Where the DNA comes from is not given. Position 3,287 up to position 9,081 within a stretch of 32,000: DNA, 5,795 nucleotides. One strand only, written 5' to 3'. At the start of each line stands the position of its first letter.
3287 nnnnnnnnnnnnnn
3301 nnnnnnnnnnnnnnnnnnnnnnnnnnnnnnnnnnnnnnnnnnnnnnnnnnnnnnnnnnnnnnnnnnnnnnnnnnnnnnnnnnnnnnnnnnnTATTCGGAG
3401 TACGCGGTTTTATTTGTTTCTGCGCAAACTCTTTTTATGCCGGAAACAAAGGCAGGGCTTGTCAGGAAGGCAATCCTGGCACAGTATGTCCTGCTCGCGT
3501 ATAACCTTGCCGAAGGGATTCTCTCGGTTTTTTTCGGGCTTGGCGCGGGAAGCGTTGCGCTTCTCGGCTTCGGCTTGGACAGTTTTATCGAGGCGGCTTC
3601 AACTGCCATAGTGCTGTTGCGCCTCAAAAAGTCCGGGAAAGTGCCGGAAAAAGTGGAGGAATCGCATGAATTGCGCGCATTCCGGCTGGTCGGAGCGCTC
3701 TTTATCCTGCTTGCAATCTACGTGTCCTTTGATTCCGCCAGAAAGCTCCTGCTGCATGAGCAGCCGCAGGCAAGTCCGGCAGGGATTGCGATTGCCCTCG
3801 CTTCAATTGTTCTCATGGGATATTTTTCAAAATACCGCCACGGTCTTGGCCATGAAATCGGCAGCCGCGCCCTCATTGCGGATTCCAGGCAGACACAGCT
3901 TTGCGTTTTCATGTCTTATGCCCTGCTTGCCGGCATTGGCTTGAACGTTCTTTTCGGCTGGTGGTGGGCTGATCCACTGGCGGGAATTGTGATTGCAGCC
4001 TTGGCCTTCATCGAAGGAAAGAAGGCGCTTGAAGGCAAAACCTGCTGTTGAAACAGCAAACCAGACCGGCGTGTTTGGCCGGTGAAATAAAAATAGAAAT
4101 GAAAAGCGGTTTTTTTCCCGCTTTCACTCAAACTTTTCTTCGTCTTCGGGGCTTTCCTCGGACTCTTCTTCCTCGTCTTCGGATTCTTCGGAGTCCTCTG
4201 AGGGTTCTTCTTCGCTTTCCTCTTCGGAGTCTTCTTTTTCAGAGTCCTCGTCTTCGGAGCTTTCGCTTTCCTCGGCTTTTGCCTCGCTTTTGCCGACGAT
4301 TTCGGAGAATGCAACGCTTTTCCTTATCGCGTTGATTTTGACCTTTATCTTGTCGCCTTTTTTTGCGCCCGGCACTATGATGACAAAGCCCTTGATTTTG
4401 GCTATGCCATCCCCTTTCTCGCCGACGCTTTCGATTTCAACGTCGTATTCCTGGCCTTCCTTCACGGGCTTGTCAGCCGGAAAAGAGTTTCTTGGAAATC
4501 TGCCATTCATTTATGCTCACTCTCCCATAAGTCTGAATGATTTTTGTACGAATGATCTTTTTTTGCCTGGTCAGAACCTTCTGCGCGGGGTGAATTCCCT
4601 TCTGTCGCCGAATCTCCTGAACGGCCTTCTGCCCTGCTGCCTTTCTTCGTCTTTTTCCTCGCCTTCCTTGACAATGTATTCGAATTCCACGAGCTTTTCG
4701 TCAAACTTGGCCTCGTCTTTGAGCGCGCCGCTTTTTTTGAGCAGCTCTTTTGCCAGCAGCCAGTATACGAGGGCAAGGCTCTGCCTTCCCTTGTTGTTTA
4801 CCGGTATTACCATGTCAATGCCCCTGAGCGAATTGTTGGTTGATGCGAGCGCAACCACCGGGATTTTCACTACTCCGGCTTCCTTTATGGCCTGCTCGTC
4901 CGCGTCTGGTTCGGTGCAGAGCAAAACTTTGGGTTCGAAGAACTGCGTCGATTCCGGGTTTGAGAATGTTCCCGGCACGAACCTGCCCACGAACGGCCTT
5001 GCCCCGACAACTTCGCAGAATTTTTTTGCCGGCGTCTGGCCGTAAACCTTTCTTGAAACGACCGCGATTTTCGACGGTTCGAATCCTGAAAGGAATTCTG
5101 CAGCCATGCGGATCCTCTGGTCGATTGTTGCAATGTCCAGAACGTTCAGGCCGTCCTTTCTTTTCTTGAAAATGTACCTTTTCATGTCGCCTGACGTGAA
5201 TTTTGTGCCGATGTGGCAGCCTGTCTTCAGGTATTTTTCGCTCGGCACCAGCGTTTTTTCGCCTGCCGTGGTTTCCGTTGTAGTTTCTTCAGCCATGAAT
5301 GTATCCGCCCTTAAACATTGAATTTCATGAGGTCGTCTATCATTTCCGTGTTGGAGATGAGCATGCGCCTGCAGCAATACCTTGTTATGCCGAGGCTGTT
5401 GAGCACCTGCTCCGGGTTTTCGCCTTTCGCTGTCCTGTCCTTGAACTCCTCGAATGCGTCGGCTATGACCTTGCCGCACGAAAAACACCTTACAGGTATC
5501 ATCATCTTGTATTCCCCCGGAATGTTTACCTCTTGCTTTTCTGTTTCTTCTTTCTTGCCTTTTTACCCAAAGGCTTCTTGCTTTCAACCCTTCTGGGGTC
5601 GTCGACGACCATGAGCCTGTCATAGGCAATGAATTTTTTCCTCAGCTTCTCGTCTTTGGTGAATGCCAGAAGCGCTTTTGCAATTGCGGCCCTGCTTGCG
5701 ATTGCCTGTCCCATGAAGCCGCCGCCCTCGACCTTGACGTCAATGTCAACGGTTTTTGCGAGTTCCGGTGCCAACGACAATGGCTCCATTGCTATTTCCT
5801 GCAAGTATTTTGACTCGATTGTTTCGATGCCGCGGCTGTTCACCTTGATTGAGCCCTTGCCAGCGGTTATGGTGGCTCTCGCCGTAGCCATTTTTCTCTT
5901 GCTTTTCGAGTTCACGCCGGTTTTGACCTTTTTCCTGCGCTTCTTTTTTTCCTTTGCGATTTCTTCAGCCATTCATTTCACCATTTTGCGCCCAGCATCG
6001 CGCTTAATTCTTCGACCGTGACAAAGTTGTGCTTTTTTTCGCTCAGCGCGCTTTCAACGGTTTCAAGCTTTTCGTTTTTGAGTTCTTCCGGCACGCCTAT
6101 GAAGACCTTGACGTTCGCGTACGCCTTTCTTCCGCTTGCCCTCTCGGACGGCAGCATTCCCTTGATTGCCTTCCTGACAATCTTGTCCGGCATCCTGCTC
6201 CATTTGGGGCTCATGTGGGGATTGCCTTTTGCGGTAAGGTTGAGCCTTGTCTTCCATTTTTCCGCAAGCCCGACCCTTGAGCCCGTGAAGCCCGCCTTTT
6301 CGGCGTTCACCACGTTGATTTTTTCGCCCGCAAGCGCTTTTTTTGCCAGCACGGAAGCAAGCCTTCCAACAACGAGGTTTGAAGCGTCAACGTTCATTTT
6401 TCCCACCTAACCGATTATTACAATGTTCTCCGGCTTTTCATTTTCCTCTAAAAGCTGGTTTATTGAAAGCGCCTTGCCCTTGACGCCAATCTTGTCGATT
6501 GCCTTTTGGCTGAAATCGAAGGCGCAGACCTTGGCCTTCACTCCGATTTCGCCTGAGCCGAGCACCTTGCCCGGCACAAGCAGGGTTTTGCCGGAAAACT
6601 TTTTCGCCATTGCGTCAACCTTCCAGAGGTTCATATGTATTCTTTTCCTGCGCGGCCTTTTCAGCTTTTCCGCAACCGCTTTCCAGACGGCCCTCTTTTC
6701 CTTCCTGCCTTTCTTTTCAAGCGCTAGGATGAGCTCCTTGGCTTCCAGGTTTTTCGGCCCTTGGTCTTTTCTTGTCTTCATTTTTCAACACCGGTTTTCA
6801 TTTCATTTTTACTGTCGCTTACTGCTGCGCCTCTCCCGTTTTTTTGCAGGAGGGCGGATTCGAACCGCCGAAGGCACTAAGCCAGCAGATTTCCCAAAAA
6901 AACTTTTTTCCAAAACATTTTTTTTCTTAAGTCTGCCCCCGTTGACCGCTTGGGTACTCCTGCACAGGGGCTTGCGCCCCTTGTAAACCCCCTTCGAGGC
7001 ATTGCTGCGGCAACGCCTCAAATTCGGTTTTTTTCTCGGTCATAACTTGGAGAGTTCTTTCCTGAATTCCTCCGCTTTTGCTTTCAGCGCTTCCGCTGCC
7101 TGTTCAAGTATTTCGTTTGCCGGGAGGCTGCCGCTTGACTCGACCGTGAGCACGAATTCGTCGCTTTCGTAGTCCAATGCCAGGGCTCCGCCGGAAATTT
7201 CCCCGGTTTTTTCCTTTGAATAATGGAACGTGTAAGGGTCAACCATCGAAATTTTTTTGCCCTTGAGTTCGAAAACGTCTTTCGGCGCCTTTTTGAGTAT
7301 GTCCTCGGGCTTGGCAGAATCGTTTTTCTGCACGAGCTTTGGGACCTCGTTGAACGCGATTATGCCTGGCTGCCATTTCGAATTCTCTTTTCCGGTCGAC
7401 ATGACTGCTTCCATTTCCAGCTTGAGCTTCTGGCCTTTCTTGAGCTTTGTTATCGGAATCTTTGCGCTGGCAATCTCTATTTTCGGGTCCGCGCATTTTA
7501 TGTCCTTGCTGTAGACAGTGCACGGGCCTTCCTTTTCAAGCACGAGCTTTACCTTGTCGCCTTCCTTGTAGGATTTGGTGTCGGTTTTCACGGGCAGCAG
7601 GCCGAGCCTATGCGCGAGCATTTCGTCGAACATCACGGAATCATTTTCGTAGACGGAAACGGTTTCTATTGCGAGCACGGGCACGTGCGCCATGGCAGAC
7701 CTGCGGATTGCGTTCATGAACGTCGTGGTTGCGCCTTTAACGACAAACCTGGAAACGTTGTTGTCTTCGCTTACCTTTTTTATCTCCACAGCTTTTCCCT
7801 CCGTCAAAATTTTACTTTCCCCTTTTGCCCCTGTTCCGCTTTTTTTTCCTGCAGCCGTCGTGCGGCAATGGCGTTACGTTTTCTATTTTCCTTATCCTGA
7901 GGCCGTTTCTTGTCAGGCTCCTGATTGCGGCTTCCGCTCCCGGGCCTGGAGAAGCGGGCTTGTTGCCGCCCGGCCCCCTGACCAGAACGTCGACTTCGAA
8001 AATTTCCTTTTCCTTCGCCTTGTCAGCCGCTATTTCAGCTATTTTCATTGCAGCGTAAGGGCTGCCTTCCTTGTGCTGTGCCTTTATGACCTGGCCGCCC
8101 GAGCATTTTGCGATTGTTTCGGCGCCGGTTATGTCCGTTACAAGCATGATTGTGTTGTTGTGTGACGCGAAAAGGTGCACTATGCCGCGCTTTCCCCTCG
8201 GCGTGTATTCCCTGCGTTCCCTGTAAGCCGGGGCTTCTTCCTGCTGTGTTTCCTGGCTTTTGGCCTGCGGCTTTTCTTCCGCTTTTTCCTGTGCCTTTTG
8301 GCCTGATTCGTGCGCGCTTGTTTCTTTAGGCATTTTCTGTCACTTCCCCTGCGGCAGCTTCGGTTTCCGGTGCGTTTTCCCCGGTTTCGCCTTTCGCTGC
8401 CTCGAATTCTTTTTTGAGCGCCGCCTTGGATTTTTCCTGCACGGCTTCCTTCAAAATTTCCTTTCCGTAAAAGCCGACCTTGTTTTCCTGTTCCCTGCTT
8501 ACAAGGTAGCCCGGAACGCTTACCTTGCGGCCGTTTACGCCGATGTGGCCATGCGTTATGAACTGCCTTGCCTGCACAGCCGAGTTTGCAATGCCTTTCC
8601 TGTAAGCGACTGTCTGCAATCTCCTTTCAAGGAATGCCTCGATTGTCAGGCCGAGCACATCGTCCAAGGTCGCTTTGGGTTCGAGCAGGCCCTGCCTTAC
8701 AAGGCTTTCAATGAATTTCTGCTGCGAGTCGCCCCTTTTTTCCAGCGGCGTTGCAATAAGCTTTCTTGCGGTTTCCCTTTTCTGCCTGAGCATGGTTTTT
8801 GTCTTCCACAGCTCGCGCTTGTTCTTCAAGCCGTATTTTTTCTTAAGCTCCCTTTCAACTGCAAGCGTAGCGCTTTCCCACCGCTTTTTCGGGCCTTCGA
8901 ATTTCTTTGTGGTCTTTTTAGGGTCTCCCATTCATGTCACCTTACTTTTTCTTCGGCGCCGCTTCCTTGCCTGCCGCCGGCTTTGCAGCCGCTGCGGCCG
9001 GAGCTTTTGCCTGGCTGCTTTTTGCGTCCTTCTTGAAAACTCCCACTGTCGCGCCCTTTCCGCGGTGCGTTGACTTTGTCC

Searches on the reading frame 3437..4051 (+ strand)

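Call 56: search_protein_families(library=pfam, proteins=[window:3437-4051:+], max_evalue=0.001)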
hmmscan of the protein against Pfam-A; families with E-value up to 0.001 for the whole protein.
window:3437-4051:+ (204 aa): 1 family
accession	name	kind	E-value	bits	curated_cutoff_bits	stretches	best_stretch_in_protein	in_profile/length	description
PF01545.26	Cation_efflux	-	7.6e-16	58.9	26.6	1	20-194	5-186/198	Cation efflux family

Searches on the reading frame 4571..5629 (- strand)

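Call 56: search_protein_families(library=pfam, proteins=[window:4571-5629:-], max_evalue=0.001)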
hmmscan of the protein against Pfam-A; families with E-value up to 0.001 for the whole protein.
window:4571-5629:- (352 aa): 1 family
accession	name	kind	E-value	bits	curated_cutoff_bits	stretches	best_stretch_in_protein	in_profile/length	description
PF00318.25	Ribosomal_S2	-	8e-17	61.7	26.1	2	232-294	149-211/216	Ribosomal protein S2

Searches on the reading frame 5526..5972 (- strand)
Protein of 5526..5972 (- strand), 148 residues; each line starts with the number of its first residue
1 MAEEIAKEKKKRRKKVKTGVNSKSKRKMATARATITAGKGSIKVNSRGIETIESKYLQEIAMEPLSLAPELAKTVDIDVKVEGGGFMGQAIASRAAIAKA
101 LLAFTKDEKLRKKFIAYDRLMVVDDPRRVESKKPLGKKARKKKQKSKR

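Call 56: search_protein_families(library=pfam, proteins=[window:5526-5972:-], max_evalue=0.001)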
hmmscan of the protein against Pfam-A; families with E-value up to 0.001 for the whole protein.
window:5526-5972:- (148 aa): 1 family
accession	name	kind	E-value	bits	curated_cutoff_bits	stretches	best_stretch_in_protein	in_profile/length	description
PF00380.25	Ribosomal_S9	-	4.9e-35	121.1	22.5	1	25-148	2-121/121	Ribosomal protein S9/S16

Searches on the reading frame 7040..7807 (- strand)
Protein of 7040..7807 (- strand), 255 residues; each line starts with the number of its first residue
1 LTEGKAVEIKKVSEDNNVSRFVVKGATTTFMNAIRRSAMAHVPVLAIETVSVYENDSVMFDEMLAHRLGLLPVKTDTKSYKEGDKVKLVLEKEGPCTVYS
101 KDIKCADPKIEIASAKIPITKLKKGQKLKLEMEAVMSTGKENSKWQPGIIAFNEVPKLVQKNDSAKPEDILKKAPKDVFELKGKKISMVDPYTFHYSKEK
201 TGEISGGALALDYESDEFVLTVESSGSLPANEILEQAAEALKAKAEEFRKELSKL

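Call 56: search_protein_families(library=pfam, proteins=[window:7040-7807:-], max_evalue=0.001)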
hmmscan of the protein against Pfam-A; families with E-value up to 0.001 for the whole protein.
window:7040-7807:- (255 aa): 3 families
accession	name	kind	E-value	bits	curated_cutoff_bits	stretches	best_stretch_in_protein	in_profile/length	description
PF01193.29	RNA_pol_L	-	3.4e-16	59.2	24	1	20-244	1-73/74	RNA polymerase Rpb3/Rpb11 dimerisation domain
PF01000.31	RNA_pol_A_bac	-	1.4e-15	58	33.9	1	65-144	7-101/119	RNA polymerase Rpb3/RpoA insert domain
PF13656.11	RNA_pol_L_2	-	2.4e-05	24.4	27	0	216-250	40-74/75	RNA polymerase Rpb3/Rpb11 dimerisation domain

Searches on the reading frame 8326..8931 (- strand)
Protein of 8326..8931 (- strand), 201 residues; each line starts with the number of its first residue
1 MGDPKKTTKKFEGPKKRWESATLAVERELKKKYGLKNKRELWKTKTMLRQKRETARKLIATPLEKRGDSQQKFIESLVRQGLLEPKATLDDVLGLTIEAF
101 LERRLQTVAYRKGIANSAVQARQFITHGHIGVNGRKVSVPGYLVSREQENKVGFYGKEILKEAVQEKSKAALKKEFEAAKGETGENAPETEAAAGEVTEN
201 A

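Call 56: search_protein_families(library=pfam, proteins=[window:8326-8931:-], max_evalue=0.001)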
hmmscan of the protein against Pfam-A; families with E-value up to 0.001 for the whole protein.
window:8326-8931:- (201 aa): 3 families
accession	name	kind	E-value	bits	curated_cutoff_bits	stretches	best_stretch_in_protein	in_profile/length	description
PF01479.30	S4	-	2e-13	50.3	22.8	1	103-148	1-46/48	S4 domain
PF22421.1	SYY_C-terminal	-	2.1e-05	24.7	27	1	103-149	19-65/83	Tyrosine--tRNA ligase SYY-like C-terminal domain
PF00163.24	Ribosomal_S4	-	0.00029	21.9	23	1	15-102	15-95/95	Ribosomal protein S4/S9 N-terminal domain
